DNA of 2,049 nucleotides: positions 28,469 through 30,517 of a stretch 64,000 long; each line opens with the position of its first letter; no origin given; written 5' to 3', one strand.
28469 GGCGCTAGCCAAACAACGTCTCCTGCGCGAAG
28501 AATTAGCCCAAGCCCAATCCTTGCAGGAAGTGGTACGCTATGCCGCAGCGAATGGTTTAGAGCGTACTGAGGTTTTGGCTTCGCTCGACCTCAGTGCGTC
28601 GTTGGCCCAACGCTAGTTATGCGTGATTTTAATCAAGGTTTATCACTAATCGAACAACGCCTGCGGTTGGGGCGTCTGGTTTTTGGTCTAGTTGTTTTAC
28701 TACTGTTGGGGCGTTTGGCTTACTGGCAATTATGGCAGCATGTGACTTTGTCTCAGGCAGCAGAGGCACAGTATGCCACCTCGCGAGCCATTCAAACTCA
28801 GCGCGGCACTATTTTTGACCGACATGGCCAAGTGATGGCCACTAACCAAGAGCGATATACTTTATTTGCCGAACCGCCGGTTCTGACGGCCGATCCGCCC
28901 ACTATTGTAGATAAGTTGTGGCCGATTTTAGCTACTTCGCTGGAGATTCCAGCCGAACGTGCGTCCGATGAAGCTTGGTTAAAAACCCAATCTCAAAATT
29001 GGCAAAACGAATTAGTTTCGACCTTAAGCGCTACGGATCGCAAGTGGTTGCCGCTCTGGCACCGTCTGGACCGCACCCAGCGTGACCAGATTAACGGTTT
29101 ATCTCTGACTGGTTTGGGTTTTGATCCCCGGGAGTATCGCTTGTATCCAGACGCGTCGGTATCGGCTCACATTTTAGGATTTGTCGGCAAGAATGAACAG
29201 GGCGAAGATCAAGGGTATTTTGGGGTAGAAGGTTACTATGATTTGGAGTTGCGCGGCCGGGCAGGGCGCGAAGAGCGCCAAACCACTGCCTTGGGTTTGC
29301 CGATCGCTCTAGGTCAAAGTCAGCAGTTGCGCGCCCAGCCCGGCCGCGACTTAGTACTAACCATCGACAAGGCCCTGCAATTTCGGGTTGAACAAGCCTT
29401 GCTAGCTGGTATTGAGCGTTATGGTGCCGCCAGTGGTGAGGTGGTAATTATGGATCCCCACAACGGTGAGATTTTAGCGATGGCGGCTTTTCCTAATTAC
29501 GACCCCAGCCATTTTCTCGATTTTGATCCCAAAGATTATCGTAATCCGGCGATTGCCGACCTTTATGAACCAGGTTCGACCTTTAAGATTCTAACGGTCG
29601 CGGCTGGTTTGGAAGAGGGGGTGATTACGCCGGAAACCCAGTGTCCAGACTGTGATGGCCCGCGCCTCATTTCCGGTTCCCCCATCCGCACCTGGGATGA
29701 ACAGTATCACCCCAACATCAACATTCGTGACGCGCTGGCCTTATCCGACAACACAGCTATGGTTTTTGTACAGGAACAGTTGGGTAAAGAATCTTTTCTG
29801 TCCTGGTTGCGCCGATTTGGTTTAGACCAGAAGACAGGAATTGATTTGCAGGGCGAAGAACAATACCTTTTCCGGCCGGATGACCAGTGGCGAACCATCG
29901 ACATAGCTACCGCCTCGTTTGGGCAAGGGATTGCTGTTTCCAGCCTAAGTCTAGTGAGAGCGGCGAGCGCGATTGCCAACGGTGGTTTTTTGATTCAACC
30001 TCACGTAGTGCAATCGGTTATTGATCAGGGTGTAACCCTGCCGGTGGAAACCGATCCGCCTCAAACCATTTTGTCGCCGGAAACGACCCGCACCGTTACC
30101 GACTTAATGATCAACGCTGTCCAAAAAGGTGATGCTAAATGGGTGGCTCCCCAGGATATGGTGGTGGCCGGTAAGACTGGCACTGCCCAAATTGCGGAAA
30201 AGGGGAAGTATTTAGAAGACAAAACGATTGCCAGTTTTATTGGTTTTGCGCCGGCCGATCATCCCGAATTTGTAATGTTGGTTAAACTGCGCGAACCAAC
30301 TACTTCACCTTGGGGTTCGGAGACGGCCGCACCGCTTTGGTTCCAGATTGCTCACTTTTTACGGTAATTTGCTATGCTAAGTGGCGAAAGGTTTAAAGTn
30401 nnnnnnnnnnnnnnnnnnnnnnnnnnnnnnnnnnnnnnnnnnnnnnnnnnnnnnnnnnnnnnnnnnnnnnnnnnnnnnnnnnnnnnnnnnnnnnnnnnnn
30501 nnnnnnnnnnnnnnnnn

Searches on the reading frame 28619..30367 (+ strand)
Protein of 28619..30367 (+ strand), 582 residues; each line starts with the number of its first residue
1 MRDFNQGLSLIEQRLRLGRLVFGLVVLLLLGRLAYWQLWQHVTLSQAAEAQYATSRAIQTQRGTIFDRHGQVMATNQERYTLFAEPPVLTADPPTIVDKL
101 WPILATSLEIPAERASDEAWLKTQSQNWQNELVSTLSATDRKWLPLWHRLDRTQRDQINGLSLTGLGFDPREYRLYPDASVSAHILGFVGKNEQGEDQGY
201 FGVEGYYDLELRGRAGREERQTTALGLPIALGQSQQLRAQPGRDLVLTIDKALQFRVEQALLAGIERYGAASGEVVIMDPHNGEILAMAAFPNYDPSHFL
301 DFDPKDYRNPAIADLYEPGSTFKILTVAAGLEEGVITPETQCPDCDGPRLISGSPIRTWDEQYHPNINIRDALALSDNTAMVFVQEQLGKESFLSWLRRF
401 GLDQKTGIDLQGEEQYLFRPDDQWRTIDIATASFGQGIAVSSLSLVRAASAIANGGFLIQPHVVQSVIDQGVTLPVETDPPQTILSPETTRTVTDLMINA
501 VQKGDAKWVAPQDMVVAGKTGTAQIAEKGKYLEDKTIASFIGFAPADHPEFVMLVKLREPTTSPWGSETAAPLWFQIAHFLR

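Call 4: search_protein_families(library=pfam, proteins=[window:28619-30367:+], max_evalue=0.01)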
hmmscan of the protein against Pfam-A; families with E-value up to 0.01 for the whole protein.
window:28619-30367:+ (582 aa): 3 families
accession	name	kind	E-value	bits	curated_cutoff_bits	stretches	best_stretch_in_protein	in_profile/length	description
PF00905.27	Transpeptidase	-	3.1e-73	247.1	22.1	1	275-574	3-294/299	Penicillin binding protein transpeptidase domain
PF03717.20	PBP_dimer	-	4.3e-17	63.6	24.4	1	58-227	2-174/180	Penicillin-binding Protein dimerisation domain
PF13354.11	Beta-lactamase2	-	7.3e-06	25.9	22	1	320-405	25-115/214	Beta-lactamase enzyme family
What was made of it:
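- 28619..30367 (+): ftsI (class B PBP), the upstream flank. Its C-terminus is intact and collinear with relatives. Pfam PBP_dimer + Transpeptidase (call 4).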

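Call 5: search_protein_families(library=ncbifam, proteins=[window:28619-30367:+], max_evalue=0.01)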
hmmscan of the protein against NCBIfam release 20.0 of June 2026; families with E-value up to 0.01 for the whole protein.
window:28619-30367:+ (582 aa): 25 families
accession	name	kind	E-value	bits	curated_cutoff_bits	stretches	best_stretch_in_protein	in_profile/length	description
TIGR02214.1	spoVD_pbp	equivalog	3.4e-105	352.7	688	1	23-574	10-547/636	stage V sporulation protein D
TIGR03423.1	pbp2_mrdA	equivalog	7.6e-92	308.7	455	1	14-578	2-587/593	penicillin-binding protein 2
NF053573.1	PBP2_PenA_Neis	exception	9.4e-63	212.6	1105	1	20-576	33-555/572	peptidoglycan D,D-transpeptidase PBP2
NF038271.1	strep_PBP2X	exception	5.8e-56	190.1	1050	1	42-561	53-594/750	penicillin-binding protein PBP2X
NF011685.0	PRK15105.1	subfamily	6.3e-55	186.8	737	1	21-575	30-551/588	peptidoglycan glycosyltransferase FtsI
NF051842.1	PBP4_5_Efaec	equivalog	3.8e-36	124.7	700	1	57-560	160-647/668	penicillin-binding protein PBP4(5)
NF008061.0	PRK10795.1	equivalog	7.9e-33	113.9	962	1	12-527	19-553/634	peptidoglycan DD-transpeptidase MrdA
TIGR02074.1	PBP_1a_fam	subfamily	2.3e-31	109.2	508.75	1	239-546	220-497/535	PBP1A family penicillin-binding protein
NF038278.1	strep_PBP2B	exception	2e-27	96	975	2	234-471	296-552/678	penicillin-binding protein PBP2B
NF051885.1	tranpepglycosPbpC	equivalog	3.2e-20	72.3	900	1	232-524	279-545/632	multimodular transpeptidase-transglycosylase PbpC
TIGR02073.1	PBP_1c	equivalog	1.6e-14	53.4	494.2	1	236-523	233-494/728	penicillin-binding protein 1C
NF000237.1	MECA_PBP2A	equivalog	2.7e-12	45.8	750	1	148-558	218-634/668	PBP2a family beta-lactam-resistant peptidoglycan transpeptidase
NF000408.1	MECA2_pure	exception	8.4e-12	44.1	1525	1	174-558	241-634/668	PBP2a family beta-lactam-resistant peptidoglycan transpeptidase MecA2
NF000410.1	MECA1_pure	exception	1.1e-11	43.6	1480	1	172-558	238-632/666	PBP2a family beta-lactam-resistant peptidoglycan transpeptidase MecA1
NF000409.1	MECA_pure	exception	1.5e-11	43.6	1490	1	148-558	218-634/668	PBP2a family beta-lactam-resistant peptidoglycan transpeptidase MecA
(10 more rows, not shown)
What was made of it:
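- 28619..30367 (+): NCBIfam class B PBP/FtsI-family models (spoVD_pbp, pbp2_mrdA, FtsI), all below their curated cut-offs (call 5).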

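Call 15: find_related_loci(query=window:28619-30364:+, collection=genome_contigs, flank=10000)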
Query window:28619-30364:+ (582 aa) in genome_contigs; peptide patterns used: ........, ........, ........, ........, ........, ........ (x = any residue, [..] = any of these).
34 stretches matched a pattern; 8 encode a relative of the query (tblastn E <= 1e-3); 8 distinct loci.
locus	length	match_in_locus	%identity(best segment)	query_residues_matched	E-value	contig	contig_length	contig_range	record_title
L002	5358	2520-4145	33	10-578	3e-80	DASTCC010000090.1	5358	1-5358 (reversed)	MAG TPA_asm: Vicinamibacterales bacterium isolate SMAG_U782 k141_384982, whole genome shotgun sequence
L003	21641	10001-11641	32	19-581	1e-78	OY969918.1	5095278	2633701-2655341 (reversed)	MAG: uncultured Acidobacteriota bacterium isolate MFD04967.bin.c.4 genome assembly, chromosome: 1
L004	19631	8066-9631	33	32-579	2e-77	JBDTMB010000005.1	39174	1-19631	MAG: Vicinamibacterales bacterium isolate cluster3_bin.116 NODE_2713_length_39174_cov_6.161149, whole genome shotgun seq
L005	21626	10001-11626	32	10-578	3e-76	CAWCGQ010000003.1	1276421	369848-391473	MAG: uncultured Acidimicrobiia bacterium isolate MFD01275.bin.1.78 genome assembly, contig: contig_3345, whole genome sh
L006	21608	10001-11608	32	20-578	3e-73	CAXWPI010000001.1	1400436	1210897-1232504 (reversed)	MAG: Bryobacterales bacterium isolate da016bd0-139c-4015-aa9f-1ed2263db0ea genome assembly, contig: contig_1, whole geno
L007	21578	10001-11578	31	26-578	2e-72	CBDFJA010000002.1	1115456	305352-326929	MAG: Bryobacterales bacterium isolate 1f52cc50-c340-419f-9c42-50c4cc8c6db1 genome assembly, contig: contig_2, whole geno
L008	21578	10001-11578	31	26-578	9e-71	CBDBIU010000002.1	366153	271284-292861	MAG: Bryobacterales bacterium isolate c0d70fe0-7d92-4c0b-a5a7-28c2e51c0e26 genome assembly, contig: contig_2, whole geno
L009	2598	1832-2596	26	21-284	2e-11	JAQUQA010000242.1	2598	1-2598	MAG: Candidatus Omnitrophota bacterium isolate STD1_39 NODE_221786_length_2598_cov_4.224605_Sandtown_D1, whole genome sh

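Call 25: find_related_loci(query=window:28619-30364:+, collection=metagenome_contigs, flank=10000)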
Query window:28619-30364:+ (582 aa) in metagenome_contigs; peptide patterns used: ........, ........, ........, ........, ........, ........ (x = any residue, [..] = any of these).
49 stretches matched a pattern; 6 encode a relative of the query (tblastn E <= 1e-3); 6 distinct loci.
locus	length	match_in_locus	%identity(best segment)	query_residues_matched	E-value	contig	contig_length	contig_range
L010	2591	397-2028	33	10-578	3e-81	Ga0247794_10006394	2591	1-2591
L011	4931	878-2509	32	10-578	2e-74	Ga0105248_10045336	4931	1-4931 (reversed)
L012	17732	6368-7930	29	34-578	2e-69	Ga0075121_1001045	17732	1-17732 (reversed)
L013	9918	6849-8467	30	11-578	1e-50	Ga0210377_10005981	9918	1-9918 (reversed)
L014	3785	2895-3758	32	26-339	2e-39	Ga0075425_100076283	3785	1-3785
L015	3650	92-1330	28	161-557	4e-36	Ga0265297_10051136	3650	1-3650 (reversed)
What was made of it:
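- Tried and rejected: Scans of genome_contigs and metagenome_contigs with FtsI peptides returned only distant phyla (26-33% identity) and were useless for synteny (calls 15, 25).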

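Call 26: find_homologous_proteins(query=window:28619-30364:+, max_evalue=1e-60)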
Query window:28619-30364:+ (582 aa): 6381 proteins with E <= 1e-60 among 8000 candidates; the best 120 are listed.
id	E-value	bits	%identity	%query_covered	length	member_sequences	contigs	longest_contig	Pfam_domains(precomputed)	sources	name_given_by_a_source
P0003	0.0e+0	1328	100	100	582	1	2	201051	PF03717.21,PF00905.28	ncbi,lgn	-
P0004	2.1e-269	913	69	100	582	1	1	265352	PF03717.21,PF00905.28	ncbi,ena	-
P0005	7.8e-269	911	67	100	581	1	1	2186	PF03717.21,PF00905.28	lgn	-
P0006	9.1e-269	911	70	95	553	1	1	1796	PF03717.21,PF00905.28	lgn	-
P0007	3.5e-267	906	67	100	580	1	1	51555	PF03717.21,PF00905.28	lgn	-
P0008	1.3e-262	890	68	100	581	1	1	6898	PF03717.21,PF00905.28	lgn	-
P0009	6.1e-238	809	62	98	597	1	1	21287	PF03717.21,PF00905.28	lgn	-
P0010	7.2e-238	809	63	95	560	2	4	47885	PF03717.21,PF00905.28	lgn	-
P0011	1.8e-236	804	60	99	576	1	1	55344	PF03717.21,PF00905.28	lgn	-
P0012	2.7e-236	804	61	99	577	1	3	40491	PF03717.21,PF00905.28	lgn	-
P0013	3.5e-235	800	63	96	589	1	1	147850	PF03717.21,PF00905.28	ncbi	-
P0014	8.7e-235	799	62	96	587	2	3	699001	PF03717.21,PF00905.28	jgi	jgi:stage V sporulation protein D (sporulation-specific penicillin-binding protein)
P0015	1.4e-230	785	60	96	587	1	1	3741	PF03717.21,PF00905.28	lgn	-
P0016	2.2e-230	784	59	99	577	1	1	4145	PF03717.21,PF00905.28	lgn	-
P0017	3.4e-230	783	59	98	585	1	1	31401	PF03717.21,PF00905.28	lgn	-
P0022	8.5e-225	766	60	98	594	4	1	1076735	PF03717.21,PF00905.28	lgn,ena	-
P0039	1.9e-197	675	54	97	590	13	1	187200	PF03717.21,PF00905.28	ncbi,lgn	-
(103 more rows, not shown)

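Call 27: find_encoding_contigs(protein=P0004, flank=10000, max_places=1)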
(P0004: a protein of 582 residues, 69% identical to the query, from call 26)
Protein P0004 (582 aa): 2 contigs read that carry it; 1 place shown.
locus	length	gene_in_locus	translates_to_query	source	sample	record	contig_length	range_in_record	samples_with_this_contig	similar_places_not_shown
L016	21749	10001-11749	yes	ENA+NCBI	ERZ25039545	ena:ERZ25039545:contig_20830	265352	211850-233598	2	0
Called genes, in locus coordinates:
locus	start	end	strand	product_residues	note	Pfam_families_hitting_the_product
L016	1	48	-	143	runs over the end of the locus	PF09424:YqeY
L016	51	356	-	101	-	-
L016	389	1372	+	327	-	PF01073:3Beta_HSD, PF01370:Epimerase, PF04321:RmlD_sub_bind, PF07993:NAD_binding_4 (weak), PF16363:GDP_Man_Dehyd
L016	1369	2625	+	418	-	-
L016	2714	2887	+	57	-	-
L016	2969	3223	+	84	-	-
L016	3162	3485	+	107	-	-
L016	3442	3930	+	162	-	PF00534:Glycos_transf_1, PF13692:Glyco_trans_1_4, PF20706:GT4-conflict (weak)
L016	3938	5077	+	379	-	PF13439:Glyco_transf_4 (weak), PF00534:Glycos_transf_1, PF13692:Glyco_trans_1_4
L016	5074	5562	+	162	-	PF02075:RuvC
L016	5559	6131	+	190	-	PF01330:RuvA_N, PF14520:HHH_5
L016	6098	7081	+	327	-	PF05496:RuvB_N, PF01078:Mg_chelatase (faint), PF13191:AAA_16 (faint), PF00004:AAA, PF07728:AAA_5 (faint), PF17864:AAA_lid_4, PF05491:WHD_RuvB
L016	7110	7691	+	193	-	PF00132:Hexapep, PF14602:Hexapep_2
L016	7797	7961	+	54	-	-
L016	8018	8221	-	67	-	-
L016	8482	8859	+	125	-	PF02381:MraZ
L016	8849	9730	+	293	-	PF01795:Methyltransf_5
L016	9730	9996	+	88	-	-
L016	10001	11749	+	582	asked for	PF03717:PBP_dimer, PF00905:Transpeptidase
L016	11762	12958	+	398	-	PF08245:Mur_ligase_M, PF02875:Mur_ligase_C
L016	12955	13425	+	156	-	PF00293:NUDIX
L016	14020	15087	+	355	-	PF01933:CofD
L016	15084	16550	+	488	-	PF01225:Mur_ligase, PF08245:Mur_ligase_M, PF02875:Mur_ligase_C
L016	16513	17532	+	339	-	PF01565:FAD_binding_4, PF02873:MurB_C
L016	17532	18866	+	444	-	PF00275:EPSP_synthase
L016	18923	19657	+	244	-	PF00557:Peptidase_M24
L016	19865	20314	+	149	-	-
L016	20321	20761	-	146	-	-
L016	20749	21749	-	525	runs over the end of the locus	PF08239:SH3_3 (weak)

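Call 28: find_encoding_contigs(protein=P0007, flank=10000, max_places=1)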
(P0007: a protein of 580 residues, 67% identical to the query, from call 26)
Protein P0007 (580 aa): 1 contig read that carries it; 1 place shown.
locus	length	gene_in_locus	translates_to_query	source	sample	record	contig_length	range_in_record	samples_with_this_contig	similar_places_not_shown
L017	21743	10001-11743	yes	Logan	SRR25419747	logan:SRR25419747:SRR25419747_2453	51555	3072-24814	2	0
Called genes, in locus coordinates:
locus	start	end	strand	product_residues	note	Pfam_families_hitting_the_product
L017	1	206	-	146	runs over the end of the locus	PF09424:YqeY, PF02637:GatB_Yqey (faint)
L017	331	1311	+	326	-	PF01370:Epimerase, PF04321:RmlD_sub_bind, PF16363:GDP_Man_Dehyd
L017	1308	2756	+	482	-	-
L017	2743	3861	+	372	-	PF13439:Glyco_transf_4, PF13579:Glyco_trans_4_4 (faint), PF00534:Glycos_transf_1, PF13692:Glyco_trans_1_4, PF13524:Glyco_trans_1_2 (weak)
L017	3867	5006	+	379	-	PF13439:Glyco_transf_4 (weak), PF00534:Glycos_transf_1, PF13692:Glyco_trans_1_4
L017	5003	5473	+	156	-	PF02075:RuvC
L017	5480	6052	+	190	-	PF01330:RuvA_N, PF14520:HHH_5, PF07499:RuvA_C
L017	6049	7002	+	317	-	PF05496:RuvB_N, PF01078:Mg_chelatase (faint), PF00004:AAA, PF07728:AAA_5 (weak), PF17864:AAA_lid_4, PF05491:WHD_RuvB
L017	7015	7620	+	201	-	PF00132:Hexapep, PF14602:Hexapep_2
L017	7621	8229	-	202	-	-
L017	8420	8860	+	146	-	PF02381:MraZ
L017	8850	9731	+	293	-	PF01795:Methyltransf_5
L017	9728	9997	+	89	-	-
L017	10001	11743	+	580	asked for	PF03717:PBP_dimer, PF00905:Transpeptidase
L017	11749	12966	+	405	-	PF08245:Mur_ligase_M, PF02875:Mur_ligase_C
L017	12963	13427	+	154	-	PF00293:NUDIX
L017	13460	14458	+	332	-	PF01933:CofD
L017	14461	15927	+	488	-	PF01225:Mur_ligase, PF08245:Mur_ligase_M, PF02875:Mur_ligase_C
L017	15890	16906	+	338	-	PF01565:FAD_binding_4 (weak), PF02873:MurB_C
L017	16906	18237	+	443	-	PF00275:EPSP_synthase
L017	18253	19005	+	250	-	PF00557:Peptidase_M24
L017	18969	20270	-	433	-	PF00270:DEAD, PF00271:Helicase_C, PF16124:RecQ_Zn_bind (weak), PF00570:HRDC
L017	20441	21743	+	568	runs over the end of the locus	PF13231:PMT_2 (weak)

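Call 29: find_encoding_contigs(protein=P0013, flank=10000, max_places=1)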
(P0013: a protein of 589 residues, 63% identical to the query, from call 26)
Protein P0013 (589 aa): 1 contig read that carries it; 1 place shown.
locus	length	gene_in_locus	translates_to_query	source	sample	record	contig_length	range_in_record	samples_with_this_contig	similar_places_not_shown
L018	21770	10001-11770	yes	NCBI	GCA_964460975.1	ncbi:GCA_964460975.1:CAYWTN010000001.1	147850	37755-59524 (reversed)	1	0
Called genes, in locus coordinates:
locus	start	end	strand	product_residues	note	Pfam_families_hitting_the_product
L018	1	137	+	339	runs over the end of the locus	PF00534:Glycos_transf_1, PF13692:Glyco_trans_1_4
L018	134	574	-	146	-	PF09424:YqeY, PF02637:GatB_Yqey (faint)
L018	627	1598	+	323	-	PF01073:3Beta_HSD, PF01370:Epimerase, PF02719:Polysacc_synt_2 (faint), PF04321:RmlD_sub_bind (weak), PF16363:GDP_Man_Dehyd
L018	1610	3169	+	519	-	PF13231:PMT_2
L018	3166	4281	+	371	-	PF13439:Glyco_transf_4, PF13524:Glyco_trans_1_2 (faint), PF00534:Glycos_transf_1, PF13692:Glyco_trans_1_4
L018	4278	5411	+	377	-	PF13439:Glyco_transf_4, PF00534:Glycos_transf_1, PF13692:Glyco_trans_1_4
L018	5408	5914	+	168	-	-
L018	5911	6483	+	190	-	PF01330:RuvA_N, PF14520:HHH_5, PF07499:RuvA_C (faint)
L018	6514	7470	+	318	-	PF05496:RuvB_N, PF01078:Mg_chelatase (faint), PF00004:AAA, PF07728:AAA_5 (weak), PF17864:AAA_lid_4, PF05491:WHD_RuvB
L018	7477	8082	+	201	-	PF00132:Hexapep, PF14602:Hexapep_2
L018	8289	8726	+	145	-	PF02381:MraZ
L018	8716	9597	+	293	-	PF01795:Methyltransf_5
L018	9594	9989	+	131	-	-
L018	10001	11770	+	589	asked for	PF03717:PBP_dimer, PF00905:Transpeptidase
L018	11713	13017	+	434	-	PF08245:Mur_ligase_M, PF02875:Mur_ligase_C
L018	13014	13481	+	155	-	PF00293:NUDIX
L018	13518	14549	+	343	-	PF01933:CofD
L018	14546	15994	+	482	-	PF01225:Mur_ligase, PF08245:Mur_ligase_M, PF02875:Mur_ligase_C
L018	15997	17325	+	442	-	PF00275:EPSP_synthase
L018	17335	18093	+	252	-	PF00557:Peptidase_M24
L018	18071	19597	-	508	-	PF00270:DEAD, PF00271:Helicase_C, PF00570:HRDC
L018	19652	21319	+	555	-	-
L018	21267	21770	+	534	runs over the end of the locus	-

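Call 30: find_encoding_contigs(protein=P0014, flank=10000, max_places=1)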
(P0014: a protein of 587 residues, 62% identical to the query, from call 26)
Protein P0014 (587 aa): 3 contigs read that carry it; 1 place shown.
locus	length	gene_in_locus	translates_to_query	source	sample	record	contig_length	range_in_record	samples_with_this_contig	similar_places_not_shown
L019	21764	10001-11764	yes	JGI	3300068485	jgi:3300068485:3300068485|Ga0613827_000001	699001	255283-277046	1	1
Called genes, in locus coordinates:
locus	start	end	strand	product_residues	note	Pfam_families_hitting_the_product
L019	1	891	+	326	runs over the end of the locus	PF01073:3Beta_HSD, PF01370:Epimerase, PF04321:RmlD_sub_bind (weak), PF16363:GDP_Man_Dehyd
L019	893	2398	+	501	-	PF13231:PMT_2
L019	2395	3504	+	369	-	PF13439:Glyco_transf_4, PF00534:Glycos_transf_1, PF13692:Glyco_trans_1_4, PF13524:Glyco_trans_1_2 (weak)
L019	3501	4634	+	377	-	PF13439:Glyco_transf_4 (weak), PF20706:GT4-conflict (weak), PF00534:Glycos_transf_1, PF13692:Glyco_trans_1_4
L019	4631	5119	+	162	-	PF02075:RuvC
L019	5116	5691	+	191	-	PF01330:RuvA_N, PF14520:HHH_5, PF07499:RuvA_C (weak)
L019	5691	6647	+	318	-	PF05496:RuvB_N, PF01078:Mg_chelatase (faint), PF00004:AAA, PF07728:AAA_5 (weak), PF17864:AAA_lid_4, PF05491:WHD_RuvB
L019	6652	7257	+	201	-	PF00132:Hexapep, PF14602:Hexapep_2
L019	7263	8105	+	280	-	-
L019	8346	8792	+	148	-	PF02381:MraZ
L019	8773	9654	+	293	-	PF01795:Methyltransf_5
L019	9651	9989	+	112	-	-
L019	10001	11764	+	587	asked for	PF03717:PBP_dimer, PF00905:Transpeptidase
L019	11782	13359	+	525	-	-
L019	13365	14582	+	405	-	PF08245:Mur_ligase_M, PF02875:Mur_ligase_C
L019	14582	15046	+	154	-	PF00293:NUDIX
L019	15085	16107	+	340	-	PF01933:CofD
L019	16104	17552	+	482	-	PF01225:Mur_ligase, PF08245:Mur_ligase_M, PF02875:Mur_ligase_C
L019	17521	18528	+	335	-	PF01565:FAD_binding_4, PF02873:MurB_C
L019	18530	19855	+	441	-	PF00275:EPSP_synthase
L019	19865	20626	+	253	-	PF00557:Peptidase_M24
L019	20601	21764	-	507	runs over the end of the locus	PF00270:DEAD, PF00271:Helicase_C, PF00570:HRDC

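Call 51: find_encoding_contigs(protein=P0022, flank=6000, max_places=1)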
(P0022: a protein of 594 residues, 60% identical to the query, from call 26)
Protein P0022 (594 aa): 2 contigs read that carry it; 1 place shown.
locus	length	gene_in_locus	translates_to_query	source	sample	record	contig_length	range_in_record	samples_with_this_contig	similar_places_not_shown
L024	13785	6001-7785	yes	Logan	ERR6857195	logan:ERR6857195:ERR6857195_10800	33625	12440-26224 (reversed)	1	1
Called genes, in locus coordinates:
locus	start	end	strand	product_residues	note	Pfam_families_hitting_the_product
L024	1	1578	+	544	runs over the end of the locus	-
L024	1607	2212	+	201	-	PF00132:Hexapep, PF14602:Hexapep_2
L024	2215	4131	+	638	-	PF00664:ABC_membrane, PF00005:ABC_tran, PF02463:SMC_N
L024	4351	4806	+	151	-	PF02381:MraZ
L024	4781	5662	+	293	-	PF01795:Methyltransf_5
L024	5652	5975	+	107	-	-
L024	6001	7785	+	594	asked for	PF03717:PBP_dimer, PF00905:Transpeptidase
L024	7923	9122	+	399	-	PF08245:Mur_ligase_M, PF02875:Mur_ligase_C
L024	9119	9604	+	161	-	PF00293:NUDIX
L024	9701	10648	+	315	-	PF01933:CofD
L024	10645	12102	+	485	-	PF01225:Mur_ligase, PF08245:Mur_ligase_M, PF02875:Mur_ligase_C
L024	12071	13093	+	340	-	PF01565:FAD_binding_4, PF02873:MurB_C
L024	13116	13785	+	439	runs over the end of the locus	PF00275:EPSP_synthase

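Call 52: find_encoding_contigs(protein=P0010, flank=6000, max_places=1)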
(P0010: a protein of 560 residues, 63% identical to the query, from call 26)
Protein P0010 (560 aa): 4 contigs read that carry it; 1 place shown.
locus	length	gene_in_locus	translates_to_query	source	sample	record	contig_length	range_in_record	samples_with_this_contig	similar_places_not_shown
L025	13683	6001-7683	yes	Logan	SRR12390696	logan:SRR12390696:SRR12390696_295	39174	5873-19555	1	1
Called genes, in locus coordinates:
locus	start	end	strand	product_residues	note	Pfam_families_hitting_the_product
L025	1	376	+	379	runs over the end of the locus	PF13439:Glyco_transf_4 (weak), PF20706:GT4-conflict, PF00534:Glycos_transf_1, PF13692:Glyco_trans_1_4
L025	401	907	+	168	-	PF02075:RuvC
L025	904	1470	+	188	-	PF01330:RuvA_N, PF14520:HHH_5, PF07499:RuvA_C (weak)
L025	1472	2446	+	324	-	PF05496:RuvB_N, PF14532:Sigma54_activ_2 (weak), PF00004:AAA, PF07728:AAA_5 (weak), PF17864:AAA_lid_4, PF05491:WHD_RuvB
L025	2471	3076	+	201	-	PF00132:Hexapep, PF14602:Hexapep_2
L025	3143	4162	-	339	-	-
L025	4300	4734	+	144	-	PF02381:MraZ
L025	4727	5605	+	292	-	PF01795:Methyltransf_5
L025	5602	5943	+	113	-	-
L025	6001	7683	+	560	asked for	PF03717:PBP_dimer, PF00905:Transpeptidase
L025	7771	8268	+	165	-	-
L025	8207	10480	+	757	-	-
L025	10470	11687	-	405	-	PF00069:Pkinase, PF07714:PK_Tyr_Ser-Thr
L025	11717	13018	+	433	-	PF08245:Mur_ligase_M, PF02875:Mur_ligase_C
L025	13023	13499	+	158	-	PF00293:NUDIX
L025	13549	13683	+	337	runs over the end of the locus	PF01933:CofD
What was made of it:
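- The slot is variable, with unrelated cargo in different genomes (calls 30, 52).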

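Call 53: find_encoding_contigs(protein=P0039, flank=6000, max_places=1)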
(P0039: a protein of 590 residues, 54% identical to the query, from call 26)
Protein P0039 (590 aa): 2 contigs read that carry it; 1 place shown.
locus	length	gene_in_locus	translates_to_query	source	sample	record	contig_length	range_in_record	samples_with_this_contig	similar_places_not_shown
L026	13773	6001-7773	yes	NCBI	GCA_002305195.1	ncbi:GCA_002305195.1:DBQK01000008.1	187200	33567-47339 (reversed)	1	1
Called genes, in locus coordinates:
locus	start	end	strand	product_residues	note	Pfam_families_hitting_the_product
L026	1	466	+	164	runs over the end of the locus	PF02075:RuvC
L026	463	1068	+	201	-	PF01330:RuvA_N, PF14520:HHH_5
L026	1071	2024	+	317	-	PF05496:RuvB_N, PF00004:AAA, PF07728:AAA_5 (faint), PF17864:AAA_lid_4, PF05491:WHD_RuvB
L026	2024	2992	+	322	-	PF12146:Hydrolase_4, PF00561:Abhydrolase_1, PF12697:Abhydrolase_6 (weak)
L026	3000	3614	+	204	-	PF25087:GMPPB_C (faint), PF00132:Hexapep, PF14602:Hexapep_2 (weak)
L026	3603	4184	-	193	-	PF00293:NUDIX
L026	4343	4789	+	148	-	PF02381:MraZ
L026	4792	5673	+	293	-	PF01795:Methyltransf_5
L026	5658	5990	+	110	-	-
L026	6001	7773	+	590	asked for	PF03717:PBP_dimer, PF00905:Transpeptidase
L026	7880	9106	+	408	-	PF08245:Mur_ligase_M, PF02875:Mur_ligase_C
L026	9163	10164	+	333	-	PF01933:CofD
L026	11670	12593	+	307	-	PF01565:FAD_binding_4 (weak), PF02873:MurB_C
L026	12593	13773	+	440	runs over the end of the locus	PF00275:EPSP_synthase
